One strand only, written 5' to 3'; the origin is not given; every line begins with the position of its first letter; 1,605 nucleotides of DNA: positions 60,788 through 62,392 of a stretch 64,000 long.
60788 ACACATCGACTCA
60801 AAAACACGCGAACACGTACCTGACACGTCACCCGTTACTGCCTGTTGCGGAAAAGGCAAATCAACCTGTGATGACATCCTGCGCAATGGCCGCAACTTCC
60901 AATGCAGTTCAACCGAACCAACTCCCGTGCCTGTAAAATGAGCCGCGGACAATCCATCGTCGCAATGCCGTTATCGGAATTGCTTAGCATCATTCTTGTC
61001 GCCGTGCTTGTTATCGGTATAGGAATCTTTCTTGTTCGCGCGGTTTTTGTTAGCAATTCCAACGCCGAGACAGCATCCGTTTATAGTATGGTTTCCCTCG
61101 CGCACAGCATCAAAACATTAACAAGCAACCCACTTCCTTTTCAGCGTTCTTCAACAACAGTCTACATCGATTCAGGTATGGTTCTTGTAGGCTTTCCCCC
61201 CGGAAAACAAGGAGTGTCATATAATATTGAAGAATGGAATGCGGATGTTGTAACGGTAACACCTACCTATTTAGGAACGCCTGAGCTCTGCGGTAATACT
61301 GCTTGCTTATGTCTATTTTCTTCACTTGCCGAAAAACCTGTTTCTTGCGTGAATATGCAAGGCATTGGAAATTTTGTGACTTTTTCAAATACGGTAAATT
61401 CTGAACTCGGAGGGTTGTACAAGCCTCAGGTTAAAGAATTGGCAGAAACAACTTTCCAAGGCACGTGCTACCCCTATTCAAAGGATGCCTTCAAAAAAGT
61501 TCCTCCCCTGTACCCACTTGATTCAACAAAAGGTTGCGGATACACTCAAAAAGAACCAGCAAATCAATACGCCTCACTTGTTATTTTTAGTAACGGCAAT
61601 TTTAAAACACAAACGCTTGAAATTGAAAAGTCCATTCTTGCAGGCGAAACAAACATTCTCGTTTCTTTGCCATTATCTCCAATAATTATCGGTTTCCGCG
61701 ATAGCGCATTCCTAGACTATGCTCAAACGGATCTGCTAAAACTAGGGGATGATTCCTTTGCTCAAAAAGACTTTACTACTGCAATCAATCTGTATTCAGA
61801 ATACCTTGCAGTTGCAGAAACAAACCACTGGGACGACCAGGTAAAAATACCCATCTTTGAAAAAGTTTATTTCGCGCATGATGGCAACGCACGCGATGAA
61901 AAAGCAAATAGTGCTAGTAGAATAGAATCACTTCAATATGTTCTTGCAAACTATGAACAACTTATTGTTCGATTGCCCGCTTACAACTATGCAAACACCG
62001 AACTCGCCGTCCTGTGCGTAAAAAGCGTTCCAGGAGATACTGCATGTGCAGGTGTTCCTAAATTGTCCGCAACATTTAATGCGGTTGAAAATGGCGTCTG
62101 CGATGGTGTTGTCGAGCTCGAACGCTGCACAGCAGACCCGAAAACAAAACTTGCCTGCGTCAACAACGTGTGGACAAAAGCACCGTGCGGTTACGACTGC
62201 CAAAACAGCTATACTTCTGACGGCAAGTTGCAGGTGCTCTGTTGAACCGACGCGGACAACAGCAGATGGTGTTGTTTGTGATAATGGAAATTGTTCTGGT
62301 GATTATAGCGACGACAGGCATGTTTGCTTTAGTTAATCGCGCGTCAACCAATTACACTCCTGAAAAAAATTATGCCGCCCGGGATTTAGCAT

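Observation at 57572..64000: Island of at least 14 consecutive genes that all start with class III (prepilin-type) signal peptides, with no assembly machinery nearby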

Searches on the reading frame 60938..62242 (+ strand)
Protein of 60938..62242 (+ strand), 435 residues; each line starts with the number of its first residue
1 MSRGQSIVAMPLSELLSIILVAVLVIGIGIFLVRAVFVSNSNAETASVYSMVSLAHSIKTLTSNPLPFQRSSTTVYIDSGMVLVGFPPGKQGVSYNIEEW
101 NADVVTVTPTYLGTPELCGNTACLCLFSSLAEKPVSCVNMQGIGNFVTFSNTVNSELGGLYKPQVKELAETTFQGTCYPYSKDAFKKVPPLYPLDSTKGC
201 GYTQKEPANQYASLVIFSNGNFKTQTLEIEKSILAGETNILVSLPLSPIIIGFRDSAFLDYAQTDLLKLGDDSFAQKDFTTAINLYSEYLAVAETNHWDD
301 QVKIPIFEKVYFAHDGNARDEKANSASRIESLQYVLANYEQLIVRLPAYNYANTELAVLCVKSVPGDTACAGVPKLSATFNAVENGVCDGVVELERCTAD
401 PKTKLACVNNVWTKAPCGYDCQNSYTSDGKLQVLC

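Call 7: search_protein_families(library=pfam, max_evalue=1, proteins=[window:60938-62242:+])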
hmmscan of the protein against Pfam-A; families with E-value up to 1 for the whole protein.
window:60938-62242:+ (435 aa): 1 family
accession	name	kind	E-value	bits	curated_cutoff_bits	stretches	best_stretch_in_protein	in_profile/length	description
PF25575.1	TPR_BSK1_C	-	0.00069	19.9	42.2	1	268-293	47-72/118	Serine/threonine-protein kinase BSK1-like, TPR repeats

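Call 13: find_homologous_proteins(query=window:60938-62242:+, max_evalue=0.001)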
Query window:60938-62242:+ (435 aa): 3 proteins with E <= 0.001 among 7433 candidates.
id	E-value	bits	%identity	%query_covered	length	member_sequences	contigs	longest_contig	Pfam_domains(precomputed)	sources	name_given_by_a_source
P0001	5.4e-291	982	100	100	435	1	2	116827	-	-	-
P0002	1.1e-131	458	49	100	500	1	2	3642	-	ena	-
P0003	8.6e-87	310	40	100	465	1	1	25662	-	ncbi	-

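Call 14: find_encoding_contigs(protein=P0001, flank=10000, max_places=4)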
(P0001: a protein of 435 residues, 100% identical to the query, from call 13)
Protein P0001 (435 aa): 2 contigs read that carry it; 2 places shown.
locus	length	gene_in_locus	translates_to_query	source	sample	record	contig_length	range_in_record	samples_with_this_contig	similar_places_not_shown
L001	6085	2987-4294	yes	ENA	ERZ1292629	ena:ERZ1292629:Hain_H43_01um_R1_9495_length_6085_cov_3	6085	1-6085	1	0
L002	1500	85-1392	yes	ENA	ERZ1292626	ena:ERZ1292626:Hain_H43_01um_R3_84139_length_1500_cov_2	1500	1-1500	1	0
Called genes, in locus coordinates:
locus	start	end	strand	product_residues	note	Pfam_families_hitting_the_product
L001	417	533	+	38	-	-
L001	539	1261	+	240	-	-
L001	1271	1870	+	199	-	-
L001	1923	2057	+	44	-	-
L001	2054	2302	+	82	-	-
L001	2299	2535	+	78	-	-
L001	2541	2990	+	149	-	-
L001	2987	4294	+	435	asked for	-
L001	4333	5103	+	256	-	-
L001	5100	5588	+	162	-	-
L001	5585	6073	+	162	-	-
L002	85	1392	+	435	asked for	-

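Call 15: find_encoding_contigs(protein=P0003, flank=10000, max_places=4)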
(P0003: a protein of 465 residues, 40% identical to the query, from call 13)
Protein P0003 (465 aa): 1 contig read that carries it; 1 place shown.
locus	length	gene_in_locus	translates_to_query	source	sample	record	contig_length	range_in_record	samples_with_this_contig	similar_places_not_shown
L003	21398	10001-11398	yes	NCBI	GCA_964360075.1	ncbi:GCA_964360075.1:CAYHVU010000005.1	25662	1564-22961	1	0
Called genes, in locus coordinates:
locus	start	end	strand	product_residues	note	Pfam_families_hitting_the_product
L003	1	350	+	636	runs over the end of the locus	?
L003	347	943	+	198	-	-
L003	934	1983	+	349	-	-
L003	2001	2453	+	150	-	-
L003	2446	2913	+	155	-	-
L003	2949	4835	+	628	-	-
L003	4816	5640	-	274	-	-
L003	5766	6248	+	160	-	-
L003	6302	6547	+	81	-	-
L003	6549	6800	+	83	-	-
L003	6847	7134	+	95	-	-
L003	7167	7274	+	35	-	-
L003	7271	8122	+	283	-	-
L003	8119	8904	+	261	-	-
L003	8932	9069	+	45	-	-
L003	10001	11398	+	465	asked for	-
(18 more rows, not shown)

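Call 21: find_related_loci(query=A1, collection=genome_contigs, flank=10000)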
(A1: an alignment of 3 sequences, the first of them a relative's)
Query A1 (435 aa) in genome_contigs; peptide patterns used: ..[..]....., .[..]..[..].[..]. (x = any residue, [..] = any of these).
45 stretches matched a pattern; 1 encode a relative of the query (tblastn E <= 1e-3); 1 distinct loci.
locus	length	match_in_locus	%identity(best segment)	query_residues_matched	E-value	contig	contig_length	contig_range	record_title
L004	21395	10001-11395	40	1-435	4e-98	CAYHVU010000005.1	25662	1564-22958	MAG TPA_asm: uncultured Methanosarcinales archaeon isolate ERP119705_co17_340 genome assembly, contig: NODE_2158_length_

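Call 29: find_related_loci(query=A1, collection=metagenome_contigs, flank=10000)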
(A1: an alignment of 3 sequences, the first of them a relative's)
Query A1 (435 aa) in metagenome_contigs; peptide patterns used: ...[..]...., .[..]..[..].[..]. (x = any residue, [..] = any of these).
66 stretches matched a pattern; 1 encode a relative of the query (tblastn E <= 1e-3); 1 distinct loci.
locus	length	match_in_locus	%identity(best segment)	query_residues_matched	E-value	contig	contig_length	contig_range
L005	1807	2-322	53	328-435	2e-30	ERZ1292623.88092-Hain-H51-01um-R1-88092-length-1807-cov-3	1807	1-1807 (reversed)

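Call 30: search_solved_structures(query=A1, max_evalue=1)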
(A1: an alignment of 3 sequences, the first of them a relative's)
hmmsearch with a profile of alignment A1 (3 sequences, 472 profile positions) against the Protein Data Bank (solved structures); distinct sequences matched with E-value up to 1: 1.
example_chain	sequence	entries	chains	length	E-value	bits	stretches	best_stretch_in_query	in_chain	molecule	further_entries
5lyp_A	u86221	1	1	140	0.97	11.1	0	292-335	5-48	Small glutamine-rich tetratricopeptide repeat-containing protein 2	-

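Call 37: search_protein_representatives(alignment_id=A1)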
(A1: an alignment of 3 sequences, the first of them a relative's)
Query: 3 sequences, 472 profile positions. Proteins with E-value up to 0.001 (for the whole library): 140; up to 1e-10: 24; up to 1e-30: 11. The best 140 are listed.
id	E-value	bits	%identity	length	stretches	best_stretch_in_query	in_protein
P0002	1.1e-262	888.0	-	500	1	1-472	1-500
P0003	1.4e-248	841.5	-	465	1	1-472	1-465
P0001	1.6e-230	782.0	-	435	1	1-472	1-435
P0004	8.9e-111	387.1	-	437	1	1-409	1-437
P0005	1.5e-96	340.3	-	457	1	3-465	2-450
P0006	1.3e-71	258.0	-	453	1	1-462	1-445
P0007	4.3e-50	187.1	-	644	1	3-333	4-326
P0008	7.3e-45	169.8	-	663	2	3-331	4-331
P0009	2.3e-42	161.6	-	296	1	3-295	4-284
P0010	2.8e-41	158.0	-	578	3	3-159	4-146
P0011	3.7e-33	131.2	-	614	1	3-349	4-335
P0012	1.4e-27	112.8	-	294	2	12-190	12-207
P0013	4.4e-27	111.2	-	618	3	3-170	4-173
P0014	5.8e-25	104.2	-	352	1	12-341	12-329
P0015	1.4e-18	83.2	-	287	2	15-147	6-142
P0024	3.2e-11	58.9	-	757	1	14-272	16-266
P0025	1.4e-10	56.8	-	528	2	11-171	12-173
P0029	9.1e-10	54.1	-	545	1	5-158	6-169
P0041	8.2e-09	50.9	-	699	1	7-146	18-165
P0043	3.8e-08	48.7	-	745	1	15-303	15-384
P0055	1.6e-06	43.4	-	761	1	8-156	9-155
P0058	1.9e-06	43.2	-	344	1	5-155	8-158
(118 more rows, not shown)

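Call 40: search_protein_families(library=pfam, alignment_id=A4, max_evalue=0.001)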
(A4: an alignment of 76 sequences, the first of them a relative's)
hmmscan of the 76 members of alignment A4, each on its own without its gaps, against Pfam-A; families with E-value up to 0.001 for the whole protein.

A. member 1, P0001 (435 aa): 1 family
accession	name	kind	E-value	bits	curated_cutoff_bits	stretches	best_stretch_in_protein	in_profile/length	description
PF25575.1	TPR_BSK1_C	-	0.00069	19.9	42.2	0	268-293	47-72/118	Serine/threonine-protein kinase BSK1-like, TPR repeats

B. families by the number of members that match (of 76 scanned): 21 families
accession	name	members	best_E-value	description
PF13424.12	TPR_12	5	4.3e-11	Tetratricopeptide repeat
PF13174.12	TPR_6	4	4.3e-12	Tetratricopeptide repeat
PF07719.23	TPR_2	4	1e-08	Tetratricopeptide repeat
PF13181.12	TPR_8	2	4.8e-11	Tetratricopeptide repeat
PF00515.34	TPR_1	2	1.4e-06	Tetratricopeptide repeat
PF13525.12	YfiO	2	1.8e-05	Outer membrane lipoprotein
PF14559.12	TPR_19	2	0.0001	Tetratricopeptide repeat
PF13428.12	TPR_14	2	0.00031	Tetratricopeptide repeat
PF00877.26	NLPC_P60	1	6.4e-16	NlpC/P60 family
PF01551.29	Peptidase_M23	1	1.5e-07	Peptidase family M23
PF01832.25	Glucosaminidase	1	5e-07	Mannosyl-glycoprotein endo-beta-N-acetylglucosaminidase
PF01427.22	Peptidase_M15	1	1.2e-05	D-ala-D-ala dipeptidase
PF13176.12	TPR_7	1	1.9e-05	Tetratricopeptide repeat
PF02557.22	VanY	1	4.5e-05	D-alanyl-D-alanine carboxypeptidase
PF13431.12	TPR_17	1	8e-05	Tetratricopeptide repeat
PF07790.16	Pilin_N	1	0.00028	Archaeal Type IV pilin, N-terminal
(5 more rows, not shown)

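Call 42: find_homologous_proteins(query=A4, max_evalue=0.00001)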
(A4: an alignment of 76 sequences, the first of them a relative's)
Query A4 (76 sequences) (435 aa, profile of the alignment): 4 proteins with E <= 0.00001 among 8000 candidates.
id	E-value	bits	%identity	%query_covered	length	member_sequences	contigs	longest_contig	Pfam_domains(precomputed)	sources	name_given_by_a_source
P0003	2.0e-80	289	40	100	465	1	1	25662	-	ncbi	-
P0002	5.3e-69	251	49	100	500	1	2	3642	-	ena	-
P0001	3.9e-58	216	100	100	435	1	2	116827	-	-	-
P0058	4.1e-55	206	21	32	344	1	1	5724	-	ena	-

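Call 43: find_encoding_contigs(protein=P0058, flank=10000, max_places=4)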
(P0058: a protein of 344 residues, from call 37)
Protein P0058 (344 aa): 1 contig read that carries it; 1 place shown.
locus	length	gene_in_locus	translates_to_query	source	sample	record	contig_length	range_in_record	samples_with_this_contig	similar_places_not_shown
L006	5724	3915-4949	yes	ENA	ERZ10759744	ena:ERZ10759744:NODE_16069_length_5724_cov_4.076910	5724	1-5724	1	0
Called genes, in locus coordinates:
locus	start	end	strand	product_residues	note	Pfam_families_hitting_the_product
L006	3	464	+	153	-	?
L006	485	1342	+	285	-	-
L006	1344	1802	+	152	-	-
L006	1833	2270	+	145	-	-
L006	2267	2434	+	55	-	-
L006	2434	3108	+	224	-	-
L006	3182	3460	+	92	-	-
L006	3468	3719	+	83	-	-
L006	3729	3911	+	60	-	-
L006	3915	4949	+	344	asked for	-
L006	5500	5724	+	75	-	?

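Call 44: find_encoding_contigs(protein=P0002, flank=10000, max_places=4)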
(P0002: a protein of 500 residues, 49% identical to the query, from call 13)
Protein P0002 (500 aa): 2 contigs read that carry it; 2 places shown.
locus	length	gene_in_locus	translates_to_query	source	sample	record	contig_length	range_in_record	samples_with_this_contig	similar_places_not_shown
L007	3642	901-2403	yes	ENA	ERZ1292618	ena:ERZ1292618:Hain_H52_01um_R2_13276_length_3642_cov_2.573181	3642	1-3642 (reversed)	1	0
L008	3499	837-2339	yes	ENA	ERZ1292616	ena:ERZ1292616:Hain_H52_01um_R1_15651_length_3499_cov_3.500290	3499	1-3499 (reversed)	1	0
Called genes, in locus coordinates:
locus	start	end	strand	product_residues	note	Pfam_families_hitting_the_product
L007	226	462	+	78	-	-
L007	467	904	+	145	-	-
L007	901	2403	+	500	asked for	-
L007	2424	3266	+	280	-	-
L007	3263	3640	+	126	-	?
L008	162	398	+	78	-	-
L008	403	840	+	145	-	-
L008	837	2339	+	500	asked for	-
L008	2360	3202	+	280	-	-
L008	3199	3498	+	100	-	?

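Call 57: search_protein_families(library=pfam, max_evalue=0.001, proteins=[P0007, P0010, P0011, P0013, P0024, P0025, P0029, P0041, P0043, P0055])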
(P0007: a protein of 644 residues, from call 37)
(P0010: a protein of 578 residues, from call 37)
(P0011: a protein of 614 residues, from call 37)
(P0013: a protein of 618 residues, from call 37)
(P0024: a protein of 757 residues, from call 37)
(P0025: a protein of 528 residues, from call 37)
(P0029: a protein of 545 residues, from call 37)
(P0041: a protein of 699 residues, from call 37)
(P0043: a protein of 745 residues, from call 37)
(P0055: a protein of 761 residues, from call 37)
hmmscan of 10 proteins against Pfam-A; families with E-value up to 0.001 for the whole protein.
P0007 (644 aa): 0 families

P0010 (578 aa): 0 families

P0011 (614 aa): 1 family
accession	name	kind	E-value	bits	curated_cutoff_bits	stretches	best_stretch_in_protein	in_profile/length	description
PF13424.12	TPR_12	-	0.00016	22.3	30.1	0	286-349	3-67/77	Tetratricopeptide repeat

P0013 (618 aa): 7 families
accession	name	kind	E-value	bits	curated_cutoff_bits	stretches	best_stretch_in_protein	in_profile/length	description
PF07719.23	TPR_2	-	1.4e-07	31.5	27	0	281-306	5-30/34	Tetratricopeptide repeat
PF13424.12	TPR_12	-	7.1e-06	26.6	30.1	0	385-428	28-72/77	Tetratricopeptide repeat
PF14559.12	TPR_19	-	0.00013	22.7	25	0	381-436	5-60/68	Tetratricopeptide repeat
PF13174.12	TPR_6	-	0.00021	22.2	26.3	0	281-306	4-29/33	Tetratricopeptide repeat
PF12895.13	ANAPC3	-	0.00022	21.8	27.2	0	384-445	6-68/82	Anaphase-promoting complex, cyclosome, subunit 3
PF13525.12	YfiO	-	0.00031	21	25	1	277-344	5-72/203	Outer membrane lipoprotein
PF13181.12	TPR_8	-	0.00061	20.2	25.7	0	405-427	5-27/34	Tetratricopeptide repeat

P0024 (757 aa): 1 family
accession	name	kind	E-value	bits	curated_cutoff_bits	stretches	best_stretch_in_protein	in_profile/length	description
PF00877.26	NLPC_P60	-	6.4e-16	58.7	23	1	636-745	3-100/105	NlpC/P60 family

P0025 (528 aa): 0 families

P0029 (545 aa): 0 families

P0041 (699 aa): 0 families

P0043 (745 aa): 1 family
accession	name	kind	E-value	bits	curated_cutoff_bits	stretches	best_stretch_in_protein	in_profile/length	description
PF05382.19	Amidase_5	-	0.00034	21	21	1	640-721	31-112/142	Bacteriophage peptidoglycan hydrolase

P0055 (761 aa): 1 family
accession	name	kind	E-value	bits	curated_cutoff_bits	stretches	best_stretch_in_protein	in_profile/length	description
PF01551.29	Peptidase_M23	-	1.5e-07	31.9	28.7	1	609-702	2-90/96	Peptidase family M23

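Call 69: predict_structure(alignment_id=A6)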
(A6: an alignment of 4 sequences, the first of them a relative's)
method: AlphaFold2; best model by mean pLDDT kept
length: 435 residues; sequences in the alignment: 4
mean_pLDDT: 54.6   pTM: 0.44
mean pLDDT of the five models: 54.6, 50.5, 47.8, 45.0, 42.4
residues with pLDDT >= 90: 1; 70-90: 89; 50-70: 175; < 50: 170
segments of 3 or more residues with pLDDT < 50: 1-12, 34-44, 94-109, 148-213, 217-226, 234-236, 340-351, 376-381, 390-398, 419-435
pLDDT, mean of each block of 10 residues (from residue 1): 37 56 67 44 49 61 59 51 64 46 38 65 67 68 55 28 28 30 30 29 28 44 47 55 52 57 73 87 83 80 82 83 77 72 38 61 63 49 55 47 57 58 36 36
secondary structure, 60 per line:
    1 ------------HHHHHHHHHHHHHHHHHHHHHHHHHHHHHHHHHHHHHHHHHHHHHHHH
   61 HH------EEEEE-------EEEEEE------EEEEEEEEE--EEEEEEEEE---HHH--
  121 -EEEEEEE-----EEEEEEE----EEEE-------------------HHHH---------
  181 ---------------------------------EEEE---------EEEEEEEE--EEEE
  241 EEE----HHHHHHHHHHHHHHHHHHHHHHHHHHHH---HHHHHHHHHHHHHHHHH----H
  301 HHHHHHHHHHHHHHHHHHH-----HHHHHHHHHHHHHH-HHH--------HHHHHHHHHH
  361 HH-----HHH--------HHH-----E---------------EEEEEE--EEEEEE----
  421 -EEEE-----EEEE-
elements in order: H13-62 E69-73 E81-86 E93-101 E104-112 E122-128 E134-140 E145-148 H168-171 E214-217 E227-234 E237-243 H248-275 H279-295 H300-319 H325-338 H351-362 E403-408 E411-416 E422-425 E431-434
